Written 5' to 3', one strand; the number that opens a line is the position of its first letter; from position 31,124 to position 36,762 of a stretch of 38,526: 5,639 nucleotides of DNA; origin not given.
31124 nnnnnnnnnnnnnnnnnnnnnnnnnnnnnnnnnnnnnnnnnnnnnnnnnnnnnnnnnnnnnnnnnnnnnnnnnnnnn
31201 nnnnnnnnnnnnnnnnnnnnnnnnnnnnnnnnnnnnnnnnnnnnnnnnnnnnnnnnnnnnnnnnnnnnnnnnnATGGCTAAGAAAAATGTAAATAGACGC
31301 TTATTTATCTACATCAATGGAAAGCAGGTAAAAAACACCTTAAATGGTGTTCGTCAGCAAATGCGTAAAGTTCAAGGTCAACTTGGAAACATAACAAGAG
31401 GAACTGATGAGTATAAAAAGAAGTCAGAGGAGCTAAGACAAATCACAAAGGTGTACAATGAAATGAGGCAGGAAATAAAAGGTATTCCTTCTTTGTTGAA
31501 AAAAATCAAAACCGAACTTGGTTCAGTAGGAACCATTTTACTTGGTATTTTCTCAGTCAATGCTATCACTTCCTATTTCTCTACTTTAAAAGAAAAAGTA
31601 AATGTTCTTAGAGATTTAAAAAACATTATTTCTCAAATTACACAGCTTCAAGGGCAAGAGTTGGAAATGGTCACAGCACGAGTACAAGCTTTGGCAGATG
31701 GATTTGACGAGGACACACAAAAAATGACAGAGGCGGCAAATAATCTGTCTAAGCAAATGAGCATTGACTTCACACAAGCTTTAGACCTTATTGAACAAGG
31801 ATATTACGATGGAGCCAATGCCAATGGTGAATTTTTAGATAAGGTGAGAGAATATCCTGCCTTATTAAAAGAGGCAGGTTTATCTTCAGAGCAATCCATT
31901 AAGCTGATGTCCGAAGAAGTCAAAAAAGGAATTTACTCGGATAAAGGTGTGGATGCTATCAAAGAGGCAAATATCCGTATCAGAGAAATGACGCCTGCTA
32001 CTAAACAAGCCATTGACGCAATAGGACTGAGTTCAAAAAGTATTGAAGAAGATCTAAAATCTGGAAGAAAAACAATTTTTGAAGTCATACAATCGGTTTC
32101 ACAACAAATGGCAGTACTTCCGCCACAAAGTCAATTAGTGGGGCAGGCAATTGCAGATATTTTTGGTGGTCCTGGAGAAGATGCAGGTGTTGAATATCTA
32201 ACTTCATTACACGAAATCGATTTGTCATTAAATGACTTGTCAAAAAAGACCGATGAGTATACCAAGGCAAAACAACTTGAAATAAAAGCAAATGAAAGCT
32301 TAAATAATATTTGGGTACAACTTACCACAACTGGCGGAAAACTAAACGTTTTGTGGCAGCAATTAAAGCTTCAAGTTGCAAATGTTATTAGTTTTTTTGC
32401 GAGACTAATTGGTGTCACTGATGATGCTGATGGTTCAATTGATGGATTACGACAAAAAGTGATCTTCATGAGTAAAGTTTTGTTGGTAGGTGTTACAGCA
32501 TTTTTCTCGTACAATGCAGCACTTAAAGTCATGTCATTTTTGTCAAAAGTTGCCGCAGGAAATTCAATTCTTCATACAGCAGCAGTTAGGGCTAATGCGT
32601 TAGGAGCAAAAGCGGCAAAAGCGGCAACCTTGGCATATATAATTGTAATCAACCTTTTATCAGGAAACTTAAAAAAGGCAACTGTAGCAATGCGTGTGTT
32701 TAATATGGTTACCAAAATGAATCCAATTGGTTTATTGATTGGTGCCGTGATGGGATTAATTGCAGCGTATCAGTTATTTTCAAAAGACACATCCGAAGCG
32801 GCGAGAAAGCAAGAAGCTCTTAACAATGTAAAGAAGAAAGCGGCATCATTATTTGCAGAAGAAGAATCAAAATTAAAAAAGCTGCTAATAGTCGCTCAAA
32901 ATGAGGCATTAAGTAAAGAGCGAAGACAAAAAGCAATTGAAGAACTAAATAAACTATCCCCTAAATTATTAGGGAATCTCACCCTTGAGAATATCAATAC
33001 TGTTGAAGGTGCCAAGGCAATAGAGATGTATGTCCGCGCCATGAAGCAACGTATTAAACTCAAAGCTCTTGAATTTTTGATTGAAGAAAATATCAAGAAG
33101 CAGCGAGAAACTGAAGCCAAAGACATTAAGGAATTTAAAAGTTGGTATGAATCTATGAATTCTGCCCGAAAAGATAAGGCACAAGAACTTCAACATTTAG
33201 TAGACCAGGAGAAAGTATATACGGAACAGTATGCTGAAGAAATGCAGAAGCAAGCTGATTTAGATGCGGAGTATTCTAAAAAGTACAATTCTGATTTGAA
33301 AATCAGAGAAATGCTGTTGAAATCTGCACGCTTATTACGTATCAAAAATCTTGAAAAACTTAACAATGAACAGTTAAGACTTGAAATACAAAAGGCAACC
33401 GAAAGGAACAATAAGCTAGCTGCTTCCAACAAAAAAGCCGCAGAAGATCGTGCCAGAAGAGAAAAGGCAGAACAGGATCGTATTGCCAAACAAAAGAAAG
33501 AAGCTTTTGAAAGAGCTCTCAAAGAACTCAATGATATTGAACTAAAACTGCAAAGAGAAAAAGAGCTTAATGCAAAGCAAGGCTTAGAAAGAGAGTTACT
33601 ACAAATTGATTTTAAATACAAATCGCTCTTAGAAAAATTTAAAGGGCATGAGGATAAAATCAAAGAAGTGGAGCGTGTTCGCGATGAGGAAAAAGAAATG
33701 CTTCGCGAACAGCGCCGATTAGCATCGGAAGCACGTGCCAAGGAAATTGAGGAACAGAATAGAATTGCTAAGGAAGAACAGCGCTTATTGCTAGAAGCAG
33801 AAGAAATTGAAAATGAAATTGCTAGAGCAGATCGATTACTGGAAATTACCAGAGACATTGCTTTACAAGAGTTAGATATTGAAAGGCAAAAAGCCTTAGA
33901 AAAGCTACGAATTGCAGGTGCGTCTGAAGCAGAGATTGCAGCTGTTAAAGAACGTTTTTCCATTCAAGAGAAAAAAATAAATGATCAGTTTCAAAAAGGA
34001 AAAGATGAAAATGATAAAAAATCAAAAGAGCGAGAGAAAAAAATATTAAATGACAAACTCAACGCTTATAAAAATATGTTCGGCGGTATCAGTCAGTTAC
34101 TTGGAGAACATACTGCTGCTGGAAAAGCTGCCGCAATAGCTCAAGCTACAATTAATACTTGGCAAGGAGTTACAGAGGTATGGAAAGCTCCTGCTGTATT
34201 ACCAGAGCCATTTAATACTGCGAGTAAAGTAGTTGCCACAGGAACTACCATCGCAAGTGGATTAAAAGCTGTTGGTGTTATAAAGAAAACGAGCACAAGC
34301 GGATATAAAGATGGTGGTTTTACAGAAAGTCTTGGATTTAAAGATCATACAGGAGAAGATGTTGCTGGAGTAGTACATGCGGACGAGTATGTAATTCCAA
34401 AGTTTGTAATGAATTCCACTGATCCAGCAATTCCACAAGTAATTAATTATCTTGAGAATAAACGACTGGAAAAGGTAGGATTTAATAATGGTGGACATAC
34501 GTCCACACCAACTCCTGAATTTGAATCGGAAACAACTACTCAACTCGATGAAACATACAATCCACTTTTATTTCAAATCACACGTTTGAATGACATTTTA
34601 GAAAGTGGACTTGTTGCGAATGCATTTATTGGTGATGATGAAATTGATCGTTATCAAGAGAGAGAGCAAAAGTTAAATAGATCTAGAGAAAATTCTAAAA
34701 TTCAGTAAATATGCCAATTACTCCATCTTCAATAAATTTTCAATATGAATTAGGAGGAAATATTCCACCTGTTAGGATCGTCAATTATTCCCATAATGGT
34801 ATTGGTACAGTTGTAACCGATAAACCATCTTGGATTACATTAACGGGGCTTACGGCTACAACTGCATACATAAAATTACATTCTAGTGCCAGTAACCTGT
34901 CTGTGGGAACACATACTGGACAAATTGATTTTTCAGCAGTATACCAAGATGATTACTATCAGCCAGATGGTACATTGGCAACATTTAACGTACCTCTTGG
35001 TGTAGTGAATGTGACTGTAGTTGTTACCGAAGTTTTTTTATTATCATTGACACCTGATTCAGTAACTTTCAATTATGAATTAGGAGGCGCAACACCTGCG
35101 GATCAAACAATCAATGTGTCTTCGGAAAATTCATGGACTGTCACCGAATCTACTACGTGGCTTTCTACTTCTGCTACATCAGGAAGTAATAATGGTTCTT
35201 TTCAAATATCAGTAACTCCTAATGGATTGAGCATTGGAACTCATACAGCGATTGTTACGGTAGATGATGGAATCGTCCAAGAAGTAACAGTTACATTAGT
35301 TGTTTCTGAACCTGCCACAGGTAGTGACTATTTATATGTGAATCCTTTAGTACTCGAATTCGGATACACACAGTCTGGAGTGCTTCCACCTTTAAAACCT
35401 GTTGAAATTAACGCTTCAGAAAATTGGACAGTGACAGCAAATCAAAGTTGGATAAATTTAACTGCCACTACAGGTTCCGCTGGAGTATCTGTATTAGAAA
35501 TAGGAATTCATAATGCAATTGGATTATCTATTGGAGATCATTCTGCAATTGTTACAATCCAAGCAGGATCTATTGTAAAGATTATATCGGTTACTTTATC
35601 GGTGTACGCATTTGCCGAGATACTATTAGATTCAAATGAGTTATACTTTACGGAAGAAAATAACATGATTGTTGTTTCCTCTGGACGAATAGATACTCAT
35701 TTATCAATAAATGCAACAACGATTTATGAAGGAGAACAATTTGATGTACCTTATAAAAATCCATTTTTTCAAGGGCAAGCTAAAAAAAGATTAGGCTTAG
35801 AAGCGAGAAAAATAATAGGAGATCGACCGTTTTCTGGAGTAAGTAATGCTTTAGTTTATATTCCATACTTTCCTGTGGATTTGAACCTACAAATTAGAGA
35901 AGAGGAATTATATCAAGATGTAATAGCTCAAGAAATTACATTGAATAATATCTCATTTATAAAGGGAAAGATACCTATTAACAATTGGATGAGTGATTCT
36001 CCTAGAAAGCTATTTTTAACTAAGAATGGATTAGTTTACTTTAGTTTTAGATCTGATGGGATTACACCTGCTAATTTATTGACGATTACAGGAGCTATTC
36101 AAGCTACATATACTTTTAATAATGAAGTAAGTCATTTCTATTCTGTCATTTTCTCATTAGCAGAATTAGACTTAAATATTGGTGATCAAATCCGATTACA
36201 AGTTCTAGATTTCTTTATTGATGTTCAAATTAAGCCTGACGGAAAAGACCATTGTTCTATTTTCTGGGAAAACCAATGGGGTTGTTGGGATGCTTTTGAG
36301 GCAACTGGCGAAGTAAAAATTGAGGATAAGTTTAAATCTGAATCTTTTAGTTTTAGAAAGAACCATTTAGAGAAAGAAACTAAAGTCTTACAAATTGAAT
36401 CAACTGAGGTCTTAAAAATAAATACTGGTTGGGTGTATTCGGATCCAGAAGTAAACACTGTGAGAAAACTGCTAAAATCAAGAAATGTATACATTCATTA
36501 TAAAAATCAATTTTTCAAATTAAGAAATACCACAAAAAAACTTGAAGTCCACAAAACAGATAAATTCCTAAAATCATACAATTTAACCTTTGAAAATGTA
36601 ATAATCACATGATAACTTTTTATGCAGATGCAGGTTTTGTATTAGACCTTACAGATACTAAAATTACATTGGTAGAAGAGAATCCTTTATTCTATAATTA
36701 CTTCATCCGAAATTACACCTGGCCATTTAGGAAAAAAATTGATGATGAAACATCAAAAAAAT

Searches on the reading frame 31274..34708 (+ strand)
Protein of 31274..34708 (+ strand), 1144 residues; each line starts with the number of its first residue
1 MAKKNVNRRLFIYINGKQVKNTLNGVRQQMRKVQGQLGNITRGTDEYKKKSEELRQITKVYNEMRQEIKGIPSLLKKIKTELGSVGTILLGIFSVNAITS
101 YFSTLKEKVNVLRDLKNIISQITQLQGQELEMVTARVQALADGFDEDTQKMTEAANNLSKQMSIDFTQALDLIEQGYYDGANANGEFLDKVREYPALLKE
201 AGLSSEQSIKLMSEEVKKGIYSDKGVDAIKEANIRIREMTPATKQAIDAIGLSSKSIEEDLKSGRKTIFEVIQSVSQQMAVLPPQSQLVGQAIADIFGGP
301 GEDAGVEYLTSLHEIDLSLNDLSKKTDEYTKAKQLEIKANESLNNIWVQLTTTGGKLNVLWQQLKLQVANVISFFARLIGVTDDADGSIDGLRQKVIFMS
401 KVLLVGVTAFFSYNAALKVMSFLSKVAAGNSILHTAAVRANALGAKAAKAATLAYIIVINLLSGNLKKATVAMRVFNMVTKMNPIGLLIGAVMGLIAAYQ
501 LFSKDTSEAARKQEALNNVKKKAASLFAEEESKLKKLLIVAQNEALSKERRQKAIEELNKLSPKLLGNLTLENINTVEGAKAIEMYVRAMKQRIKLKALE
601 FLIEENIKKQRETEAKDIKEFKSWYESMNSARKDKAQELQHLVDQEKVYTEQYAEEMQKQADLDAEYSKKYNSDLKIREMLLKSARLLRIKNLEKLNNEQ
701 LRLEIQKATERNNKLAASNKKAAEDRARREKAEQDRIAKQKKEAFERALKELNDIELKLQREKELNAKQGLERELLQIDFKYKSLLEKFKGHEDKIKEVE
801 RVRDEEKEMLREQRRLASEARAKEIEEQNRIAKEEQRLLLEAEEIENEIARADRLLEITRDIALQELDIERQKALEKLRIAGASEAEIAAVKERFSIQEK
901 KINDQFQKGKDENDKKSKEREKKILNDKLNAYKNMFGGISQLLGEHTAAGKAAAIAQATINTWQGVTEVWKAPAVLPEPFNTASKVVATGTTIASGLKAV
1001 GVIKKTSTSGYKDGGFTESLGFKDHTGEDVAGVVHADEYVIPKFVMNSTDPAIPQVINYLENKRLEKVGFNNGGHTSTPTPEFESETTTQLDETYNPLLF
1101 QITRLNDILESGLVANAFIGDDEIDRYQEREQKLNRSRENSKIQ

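Call 9: search_protein_families(library=phrogs, proteins=[window:31274-34708:+])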
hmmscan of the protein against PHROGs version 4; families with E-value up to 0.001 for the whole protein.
window:31274-34708:+ (1144 aa): 9 families
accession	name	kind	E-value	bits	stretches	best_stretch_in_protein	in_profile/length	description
phrog_37298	-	unknown function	3.4e-63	215.1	1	113-370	237-495/1088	-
phrog_25337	-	tail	2.9e-38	132.2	1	371-875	498-977/1456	tail length tape measure protein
phrog_3336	-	tail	2.3e-12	47.4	1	626-1042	550-976/1051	tail length tape measure protein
phrog_1506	-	tail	1.2e-10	41.1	1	948-1041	1117-1201/1269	tail length tape measure protein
phrog_5218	-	unknown function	2.7e-10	40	1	118-663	314-842/1599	-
phrog_58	-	tail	1e-09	38.3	1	1-529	170-673/1544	tail length tape measure protein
phrog_21845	-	tail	1.2e-08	35.2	1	641-1040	169-559/764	tail length tape measure protein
phrog_30292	-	unknown function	7.1e-08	32.4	1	496-622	170-296/677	-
phrog_971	-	lysis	9.3e-05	22.2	1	128-506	167-541/1338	endolysin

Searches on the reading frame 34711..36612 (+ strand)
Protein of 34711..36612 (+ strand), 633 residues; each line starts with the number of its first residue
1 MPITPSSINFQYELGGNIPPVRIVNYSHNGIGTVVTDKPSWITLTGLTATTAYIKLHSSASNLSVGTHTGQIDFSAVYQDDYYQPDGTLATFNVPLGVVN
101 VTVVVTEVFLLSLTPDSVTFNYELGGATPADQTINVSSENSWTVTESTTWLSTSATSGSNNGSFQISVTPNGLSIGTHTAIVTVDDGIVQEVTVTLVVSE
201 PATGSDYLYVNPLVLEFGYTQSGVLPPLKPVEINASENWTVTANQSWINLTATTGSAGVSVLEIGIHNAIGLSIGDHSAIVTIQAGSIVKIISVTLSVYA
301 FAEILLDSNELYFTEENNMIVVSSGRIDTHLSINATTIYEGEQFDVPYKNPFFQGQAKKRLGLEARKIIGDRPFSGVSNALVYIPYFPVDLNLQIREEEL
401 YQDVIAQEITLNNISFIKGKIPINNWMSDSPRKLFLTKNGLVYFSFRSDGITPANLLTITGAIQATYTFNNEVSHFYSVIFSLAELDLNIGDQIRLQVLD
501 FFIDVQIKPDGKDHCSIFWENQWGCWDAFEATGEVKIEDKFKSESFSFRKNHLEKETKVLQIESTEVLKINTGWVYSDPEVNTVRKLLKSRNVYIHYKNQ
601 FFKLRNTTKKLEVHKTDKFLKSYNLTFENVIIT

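Call 9: search_protein_families(library=phrogs, proteins=[window:34711-36612:+])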
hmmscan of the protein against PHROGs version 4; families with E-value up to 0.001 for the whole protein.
window:34711-36612:+ (633 aa): 1 family
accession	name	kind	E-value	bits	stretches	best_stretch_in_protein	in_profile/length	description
phrog_19217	-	unknown function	2.9e-10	40.4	1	507-628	435-554/566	-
